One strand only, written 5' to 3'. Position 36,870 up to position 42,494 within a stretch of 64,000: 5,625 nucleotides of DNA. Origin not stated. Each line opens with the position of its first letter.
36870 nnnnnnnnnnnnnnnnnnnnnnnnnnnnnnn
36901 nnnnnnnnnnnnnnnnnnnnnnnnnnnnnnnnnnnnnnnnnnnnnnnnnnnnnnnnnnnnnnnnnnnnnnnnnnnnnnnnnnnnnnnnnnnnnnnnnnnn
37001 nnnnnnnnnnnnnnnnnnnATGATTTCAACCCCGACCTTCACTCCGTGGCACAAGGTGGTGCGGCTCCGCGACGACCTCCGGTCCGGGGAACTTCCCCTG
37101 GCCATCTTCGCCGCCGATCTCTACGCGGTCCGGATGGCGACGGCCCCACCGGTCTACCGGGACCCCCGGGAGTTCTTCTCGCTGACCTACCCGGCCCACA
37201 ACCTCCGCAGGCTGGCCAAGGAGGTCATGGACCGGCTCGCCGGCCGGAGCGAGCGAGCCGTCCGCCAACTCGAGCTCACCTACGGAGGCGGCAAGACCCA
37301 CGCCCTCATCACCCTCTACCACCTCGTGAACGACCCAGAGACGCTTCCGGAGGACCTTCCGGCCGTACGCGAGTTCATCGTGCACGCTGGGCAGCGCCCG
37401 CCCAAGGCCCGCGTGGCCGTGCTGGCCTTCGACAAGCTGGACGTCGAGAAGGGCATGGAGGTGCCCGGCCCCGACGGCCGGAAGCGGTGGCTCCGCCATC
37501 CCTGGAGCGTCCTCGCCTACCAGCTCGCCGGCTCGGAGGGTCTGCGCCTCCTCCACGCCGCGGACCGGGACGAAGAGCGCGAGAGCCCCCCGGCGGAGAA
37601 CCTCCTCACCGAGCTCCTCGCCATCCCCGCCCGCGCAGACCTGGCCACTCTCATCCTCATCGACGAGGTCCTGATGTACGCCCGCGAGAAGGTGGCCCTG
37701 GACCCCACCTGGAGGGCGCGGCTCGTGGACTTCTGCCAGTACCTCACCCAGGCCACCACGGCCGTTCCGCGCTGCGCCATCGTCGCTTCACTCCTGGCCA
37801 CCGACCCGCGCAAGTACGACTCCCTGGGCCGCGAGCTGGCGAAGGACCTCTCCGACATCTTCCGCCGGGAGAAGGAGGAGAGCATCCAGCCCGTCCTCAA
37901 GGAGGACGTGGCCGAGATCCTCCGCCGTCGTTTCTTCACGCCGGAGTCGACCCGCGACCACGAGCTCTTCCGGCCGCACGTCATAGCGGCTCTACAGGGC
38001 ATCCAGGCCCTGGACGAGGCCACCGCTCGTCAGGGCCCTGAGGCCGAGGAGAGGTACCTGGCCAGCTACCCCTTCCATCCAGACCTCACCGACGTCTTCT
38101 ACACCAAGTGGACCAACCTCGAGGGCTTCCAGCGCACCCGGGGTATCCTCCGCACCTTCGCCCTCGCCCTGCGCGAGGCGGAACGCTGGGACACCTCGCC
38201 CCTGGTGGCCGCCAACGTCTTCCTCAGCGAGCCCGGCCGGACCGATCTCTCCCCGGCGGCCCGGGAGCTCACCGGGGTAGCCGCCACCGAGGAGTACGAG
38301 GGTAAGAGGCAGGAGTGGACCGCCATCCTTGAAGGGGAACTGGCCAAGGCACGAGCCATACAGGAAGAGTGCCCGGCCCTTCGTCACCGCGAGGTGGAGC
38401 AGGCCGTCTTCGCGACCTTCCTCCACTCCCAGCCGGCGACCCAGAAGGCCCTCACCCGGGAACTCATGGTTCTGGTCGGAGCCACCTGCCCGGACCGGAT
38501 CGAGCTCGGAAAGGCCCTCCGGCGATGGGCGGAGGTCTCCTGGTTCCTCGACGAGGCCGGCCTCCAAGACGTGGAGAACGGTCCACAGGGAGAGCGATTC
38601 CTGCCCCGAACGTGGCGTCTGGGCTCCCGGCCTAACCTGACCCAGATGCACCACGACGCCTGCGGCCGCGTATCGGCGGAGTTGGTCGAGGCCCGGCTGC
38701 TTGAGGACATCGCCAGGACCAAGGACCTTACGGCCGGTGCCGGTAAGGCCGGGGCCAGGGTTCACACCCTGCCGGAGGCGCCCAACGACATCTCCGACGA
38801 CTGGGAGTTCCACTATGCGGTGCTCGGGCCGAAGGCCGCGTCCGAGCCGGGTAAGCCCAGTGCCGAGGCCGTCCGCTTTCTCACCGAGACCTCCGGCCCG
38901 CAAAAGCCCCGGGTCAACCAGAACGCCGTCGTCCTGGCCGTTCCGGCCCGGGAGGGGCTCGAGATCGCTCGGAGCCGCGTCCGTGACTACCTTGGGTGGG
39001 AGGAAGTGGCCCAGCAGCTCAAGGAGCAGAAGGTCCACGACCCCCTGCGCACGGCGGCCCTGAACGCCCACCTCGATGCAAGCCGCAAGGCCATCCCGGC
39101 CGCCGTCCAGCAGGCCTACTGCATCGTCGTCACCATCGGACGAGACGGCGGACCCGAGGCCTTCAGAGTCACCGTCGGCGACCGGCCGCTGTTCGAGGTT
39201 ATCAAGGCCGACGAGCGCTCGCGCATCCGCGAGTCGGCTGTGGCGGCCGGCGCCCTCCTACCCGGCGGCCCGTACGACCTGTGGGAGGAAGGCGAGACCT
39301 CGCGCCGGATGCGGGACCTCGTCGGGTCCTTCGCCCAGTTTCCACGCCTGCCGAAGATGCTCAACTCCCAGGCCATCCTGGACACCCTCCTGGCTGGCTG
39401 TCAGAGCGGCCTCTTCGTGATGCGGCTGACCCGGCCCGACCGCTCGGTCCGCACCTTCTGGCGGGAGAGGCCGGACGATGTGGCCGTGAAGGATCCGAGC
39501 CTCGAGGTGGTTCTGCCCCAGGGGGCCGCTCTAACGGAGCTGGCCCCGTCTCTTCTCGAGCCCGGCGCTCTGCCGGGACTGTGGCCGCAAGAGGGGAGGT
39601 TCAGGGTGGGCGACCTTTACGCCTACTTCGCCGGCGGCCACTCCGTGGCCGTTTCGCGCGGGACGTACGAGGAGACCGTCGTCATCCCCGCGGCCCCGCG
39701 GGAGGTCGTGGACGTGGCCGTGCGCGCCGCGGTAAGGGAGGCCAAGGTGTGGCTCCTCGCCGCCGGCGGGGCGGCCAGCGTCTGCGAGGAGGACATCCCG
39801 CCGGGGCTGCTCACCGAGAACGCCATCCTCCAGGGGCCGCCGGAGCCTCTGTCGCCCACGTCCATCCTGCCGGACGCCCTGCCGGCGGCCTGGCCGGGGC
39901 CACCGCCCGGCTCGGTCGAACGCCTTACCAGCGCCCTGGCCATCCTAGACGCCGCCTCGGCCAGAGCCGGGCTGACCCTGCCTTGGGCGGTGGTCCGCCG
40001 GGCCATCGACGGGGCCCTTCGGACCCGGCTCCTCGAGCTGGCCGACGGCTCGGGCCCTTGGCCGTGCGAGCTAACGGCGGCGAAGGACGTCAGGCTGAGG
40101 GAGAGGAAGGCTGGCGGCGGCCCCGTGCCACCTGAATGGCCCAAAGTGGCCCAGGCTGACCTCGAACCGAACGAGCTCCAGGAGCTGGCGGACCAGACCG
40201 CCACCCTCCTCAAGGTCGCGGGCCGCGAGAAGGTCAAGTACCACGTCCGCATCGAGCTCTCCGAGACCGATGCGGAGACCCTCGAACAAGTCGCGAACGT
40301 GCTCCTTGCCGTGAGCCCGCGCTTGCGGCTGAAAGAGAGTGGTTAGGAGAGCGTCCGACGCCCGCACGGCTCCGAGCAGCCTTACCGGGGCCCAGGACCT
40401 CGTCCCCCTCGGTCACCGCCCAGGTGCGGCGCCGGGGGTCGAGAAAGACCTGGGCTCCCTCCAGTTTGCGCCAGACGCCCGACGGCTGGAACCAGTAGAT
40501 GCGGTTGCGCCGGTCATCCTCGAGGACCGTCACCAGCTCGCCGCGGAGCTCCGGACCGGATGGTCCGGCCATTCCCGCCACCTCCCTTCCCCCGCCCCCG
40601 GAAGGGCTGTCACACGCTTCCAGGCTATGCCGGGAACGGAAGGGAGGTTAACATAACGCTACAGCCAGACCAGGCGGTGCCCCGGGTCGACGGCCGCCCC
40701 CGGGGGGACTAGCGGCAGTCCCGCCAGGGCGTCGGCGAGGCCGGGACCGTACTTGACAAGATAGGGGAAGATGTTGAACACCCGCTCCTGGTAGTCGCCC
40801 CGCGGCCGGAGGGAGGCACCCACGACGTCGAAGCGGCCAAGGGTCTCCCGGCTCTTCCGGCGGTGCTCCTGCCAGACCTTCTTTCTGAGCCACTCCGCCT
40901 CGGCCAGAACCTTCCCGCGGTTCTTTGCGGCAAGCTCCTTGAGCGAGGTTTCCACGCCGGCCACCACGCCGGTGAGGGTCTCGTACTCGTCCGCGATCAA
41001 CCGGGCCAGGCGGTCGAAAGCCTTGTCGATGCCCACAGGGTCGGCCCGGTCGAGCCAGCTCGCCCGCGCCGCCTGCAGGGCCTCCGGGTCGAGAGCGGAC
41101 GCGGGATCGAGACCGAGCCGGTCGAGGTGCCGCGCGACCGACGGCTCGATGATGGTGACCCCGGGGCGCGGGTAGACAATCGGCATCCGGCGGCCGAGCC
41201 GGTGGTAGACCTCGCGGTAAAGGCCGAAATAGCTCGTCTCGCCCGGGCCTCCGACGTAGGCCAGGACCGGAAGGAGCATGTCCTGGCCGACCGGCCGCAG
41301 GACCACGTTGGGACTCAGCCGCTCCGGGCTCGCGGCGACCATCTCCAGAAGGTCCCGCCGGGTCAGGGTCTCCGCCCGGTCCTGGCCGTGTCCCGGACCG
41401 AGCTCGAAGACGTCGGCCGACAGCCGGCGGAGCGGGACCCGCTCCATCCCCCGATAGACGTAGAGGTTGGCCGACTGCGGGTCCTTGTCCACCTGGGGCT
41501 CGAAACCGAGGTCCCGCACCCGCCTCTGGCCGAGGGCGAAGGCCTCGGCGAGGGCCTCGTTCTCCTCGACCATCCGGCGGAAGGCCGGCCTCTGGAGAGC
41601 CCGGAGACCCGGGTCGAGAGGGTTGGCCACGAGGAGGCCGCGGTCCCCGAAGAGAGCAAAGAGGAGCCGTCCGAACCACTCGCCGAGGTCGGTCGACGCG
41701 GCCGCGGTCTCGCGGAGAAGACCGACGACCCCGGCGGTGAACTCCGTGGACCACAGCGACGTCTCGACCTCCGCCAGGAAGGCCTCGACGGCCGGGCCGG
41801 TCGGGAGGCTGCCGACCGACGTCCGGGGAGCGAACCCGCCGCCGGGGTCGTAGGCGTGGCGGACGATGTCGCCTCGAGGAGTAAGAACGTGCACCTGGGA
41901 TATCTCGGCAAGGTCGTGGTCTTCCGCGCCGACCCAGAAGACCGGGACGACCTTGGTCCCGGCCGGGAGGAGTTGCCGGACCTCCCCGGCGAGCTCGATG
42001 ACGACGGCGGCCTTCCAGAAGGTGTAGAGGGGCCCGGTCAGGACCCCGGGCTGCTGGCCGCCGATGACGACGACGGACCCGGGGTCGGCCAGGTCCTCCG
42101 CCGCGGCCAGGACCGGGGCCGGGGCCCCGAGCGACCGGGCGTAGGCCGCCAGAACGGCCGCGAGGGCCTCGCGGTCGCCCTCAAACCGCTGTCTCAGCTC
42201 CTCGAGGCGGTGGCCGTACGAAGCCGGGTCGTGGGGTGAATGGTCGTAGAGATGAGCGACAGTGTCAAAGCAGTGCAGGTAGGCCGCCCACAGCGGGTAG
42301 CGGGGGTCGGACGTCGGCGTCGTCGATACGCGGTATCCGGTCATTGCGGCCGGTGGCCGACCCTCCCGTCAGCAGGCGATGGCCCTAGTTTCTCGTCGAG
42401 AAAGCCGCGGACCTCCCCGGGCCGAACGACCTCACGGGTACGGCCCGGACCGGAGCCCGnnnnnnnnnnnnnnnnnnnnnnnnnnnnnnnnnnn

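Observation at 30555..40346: Three-gene helicase-methylase-ATPase module (SNF2/DUF3883 + DUF1156 MTase + DUF499 ATPase): BREX-type-3-like / 'Hma'-like candidate defence system without PglZ, BrxA or BrxL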

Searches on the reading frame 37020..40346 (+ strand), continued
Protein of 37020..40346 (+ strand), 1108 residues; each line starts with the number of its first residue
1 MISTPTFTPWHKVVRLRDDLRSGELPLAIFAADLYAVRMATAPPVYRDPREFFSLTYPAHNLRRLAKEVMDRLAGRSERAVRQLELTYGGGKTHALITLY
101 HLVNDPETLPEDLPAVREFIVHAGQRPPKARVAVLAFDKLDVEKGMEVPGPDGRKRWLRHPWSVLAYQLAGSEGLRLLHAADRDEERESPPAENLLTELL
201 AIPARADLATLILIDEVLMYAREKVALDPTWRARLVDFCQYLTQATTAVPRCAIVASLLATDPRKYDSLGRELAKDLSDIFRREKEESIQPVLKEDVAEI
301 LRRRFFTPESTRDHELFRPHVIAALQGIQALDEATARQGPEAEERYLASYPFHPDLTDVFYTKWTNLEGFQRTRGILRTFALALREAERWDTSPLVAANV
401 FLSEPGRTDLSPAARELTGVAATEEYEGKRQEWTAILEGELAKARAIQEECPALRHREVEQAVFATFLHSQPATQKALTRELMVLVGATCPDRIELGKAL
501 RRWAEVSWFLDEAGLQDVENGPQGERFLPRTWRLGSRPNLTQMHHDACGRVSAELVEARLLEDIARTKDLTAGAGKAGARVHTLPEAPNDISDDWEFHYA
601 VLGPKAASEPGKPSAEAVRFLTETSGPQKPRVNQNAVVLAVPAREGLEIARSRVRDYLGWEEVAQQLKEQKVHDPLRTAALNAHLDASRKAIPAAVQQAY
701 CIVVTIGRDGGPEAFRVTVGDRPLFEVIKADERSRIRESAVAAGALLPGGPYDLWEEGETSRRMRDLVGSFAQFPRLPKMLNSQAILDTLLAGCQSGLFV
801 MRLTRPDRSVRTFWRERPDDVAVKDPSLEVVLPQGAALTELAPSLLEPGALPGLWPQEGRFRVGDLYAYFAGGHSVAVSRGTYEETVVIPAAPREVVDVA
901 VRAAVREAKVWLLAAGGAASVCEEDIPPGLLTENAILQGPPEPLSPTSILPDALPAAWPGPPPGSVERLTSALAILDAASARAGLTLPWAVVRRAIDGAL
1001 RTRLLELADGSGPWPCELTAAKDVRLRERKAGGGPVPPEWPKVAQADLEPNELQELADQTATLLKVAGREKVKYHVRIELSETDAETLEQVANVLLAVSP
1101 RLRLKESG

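Call 84: get_annotated_region(hit=H5, flank=9000)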
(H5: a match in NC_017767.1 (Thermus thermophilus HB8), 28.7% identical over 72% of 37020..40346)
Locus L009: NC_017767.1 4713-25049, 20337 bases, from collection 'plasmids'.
description: Thermus thermophilus HB8 plasmid pVV8, complete sequence
organism: Thermus thermophilus HB8 (NCBI taxid 300852)
taxonomy: Bacteria; Deinococcota; Deinococci; Thermales; Thermaceae; Thermus; Thermus thermophilus; Thermus thermophilus HB8
host: -; source: -; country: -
typing (MOB-suite, as given by PLSDB): non-mobilizable
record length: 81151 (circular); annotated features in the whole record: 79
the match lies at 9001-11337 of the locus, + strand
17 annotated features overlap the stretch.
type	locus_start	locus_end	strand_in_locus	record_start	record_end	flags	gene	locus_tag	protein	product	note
CDS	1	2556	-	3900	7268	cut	-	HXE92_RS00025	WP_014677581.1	helicase-related protein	-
CDS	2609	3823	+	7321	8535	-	-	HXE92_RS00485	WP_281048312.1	Fic family protein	-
CDS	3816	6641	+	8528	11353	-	-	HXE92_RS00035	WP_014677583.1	DUF1156 domain-containing protein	-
CDS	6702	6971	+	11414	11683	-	-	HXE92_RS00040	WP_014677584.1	type II toxin-antitoxin system HicA family toxin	-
CDS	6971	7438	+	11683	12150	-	-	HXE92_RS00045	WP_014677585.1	type II toxin-antitoxin system HicB family antitoxin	-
CDS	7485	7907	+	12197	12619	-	-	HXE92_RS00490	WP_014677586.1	helix-turn-helix transcriptional regulator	-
CDS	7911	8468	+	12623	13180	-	-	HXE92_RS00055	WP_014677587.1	helix-turn-helix domain-containing protein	-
CDS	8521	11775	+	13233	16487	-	-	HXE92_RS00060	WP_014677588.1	Swt1 family HEPN domain-containing protein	-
CDS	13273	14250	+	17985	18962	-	-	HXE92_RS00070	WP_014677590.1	LacI family DNA-binding transcriptional regulator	GO:0006351 - DNA-templated transcription [Evidence IEA]; GO:0045892 - negative regulation of DNA-templated ...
CDS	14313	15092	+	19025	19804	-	-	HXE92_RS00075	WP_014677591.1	ATP-binding cassette domain-containing protein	-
CDS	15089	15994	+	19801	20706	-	phnD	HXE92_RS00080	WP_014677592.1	phosphonate ABC transporter substrate-binding protein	GO:0015716 - organic phosphonate transport [Evidence IEA]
CDS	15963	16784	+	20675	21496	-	phnE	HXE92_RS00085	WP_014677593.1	phosphonate ABC transporter, permease protein PhnE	GO:0015716 - organic phosphonate transport [Evidence IEA]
CDS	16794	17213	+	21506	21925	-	-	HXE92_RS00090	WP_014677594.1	phosphonate C-P lyase system protein PhnG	GO:0019634 - organic phosphonate metabolic process [Evidence IEA]; GO:0015716 - organic phosphonate transport [Evidence ...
CDS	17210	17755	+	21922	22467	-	phnH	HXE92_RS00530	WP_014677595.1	phosphonate C-P lyase system protein PhnH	GO:0019634 - organic phosphonate metabolic process [Evidence IEA]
CDS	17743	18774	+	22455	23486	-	-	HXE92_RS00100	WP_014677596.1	carbon-phosphorus lyase complex subunit PhnI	GO:0019634 - organic phosphonate metabolic process [Evidence IEA]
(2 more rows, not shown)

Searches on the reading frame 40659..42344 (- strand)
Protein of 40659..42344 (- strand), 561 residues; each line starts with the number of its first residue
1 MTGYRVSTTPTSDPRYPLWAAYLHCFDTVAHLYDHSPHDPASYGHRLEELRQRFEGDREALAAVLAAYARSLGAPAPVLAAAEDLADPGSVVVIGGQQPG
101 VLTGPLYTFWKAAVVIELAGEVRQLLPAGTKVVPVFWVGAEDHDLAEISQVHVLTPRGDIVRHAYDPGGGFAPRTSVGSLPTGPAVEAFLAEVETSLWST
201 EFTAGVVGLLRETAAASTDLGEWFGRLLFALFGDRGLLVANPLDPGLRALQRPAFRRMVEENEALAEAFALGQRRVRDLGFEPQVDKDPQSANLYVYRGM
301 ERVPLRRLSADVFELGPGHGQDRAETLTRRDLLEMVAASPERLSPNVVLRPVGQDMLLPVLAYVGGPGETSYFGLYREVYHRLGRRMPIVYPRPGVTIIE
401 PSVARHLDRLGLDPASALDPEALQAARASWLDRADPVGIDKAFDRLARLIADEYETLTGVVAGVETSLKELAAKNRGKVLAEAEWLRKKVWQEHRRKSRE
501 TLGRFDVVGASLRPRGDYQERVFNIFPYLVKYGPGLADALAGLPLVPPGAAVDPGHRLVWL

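Call 22: search_protein_families(library=pfam, proteins=[window:40659-42344:-], max_evalue=0.0001)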
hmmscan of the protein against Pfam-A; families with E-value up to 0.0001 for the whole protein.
window:40659-42344:- (561 aa): 2 families
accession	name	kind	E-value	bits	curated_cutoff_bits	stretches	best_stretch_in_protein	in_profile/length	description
PF10079.15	Rossmann-like_BshC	-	1.1e-93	315.1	27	1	16-393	12-379/380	Bacillithiol biosynthesis BshC, N-terminal Rossmann-like domain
PF24850.1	CC_BshC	-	8.2e-29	101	27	1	396-544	1-147/159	Bacillithiol biosynthesis BshC, C-terminal coiled-coil domain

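Call 23: find_related_loci(query=window:40659-42344:-, collection=genome_contigs, flank=10000)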
Query window:40659-42344:- (561 aa) in genome_contigs; peptide patterns used: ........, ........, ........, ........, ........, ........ (x = any residue, [..] = any of these).
80 stretches matched a pattern; 2 encode a relative of the query (tblastn E <= 1e-3); 2 distinct loci.
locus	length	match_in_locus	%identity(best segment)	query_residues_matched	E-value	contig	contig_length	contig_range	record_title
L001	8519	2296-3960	58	6-561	0e+0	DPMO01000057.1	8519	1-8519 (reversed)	MAG TPA_asm: Clostridiales bacterium isolate UBA9673 contig_374, whole genome shotgun sequence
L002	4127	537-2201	58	6-561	0e+0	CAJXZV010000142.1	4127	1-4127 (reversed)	MAG TPA_asm: uncultured Eubacteriales bacterium isolate SRR1628696_bin.3_MetaBAT_v2.12.1_MAG genome assembly, contig: NO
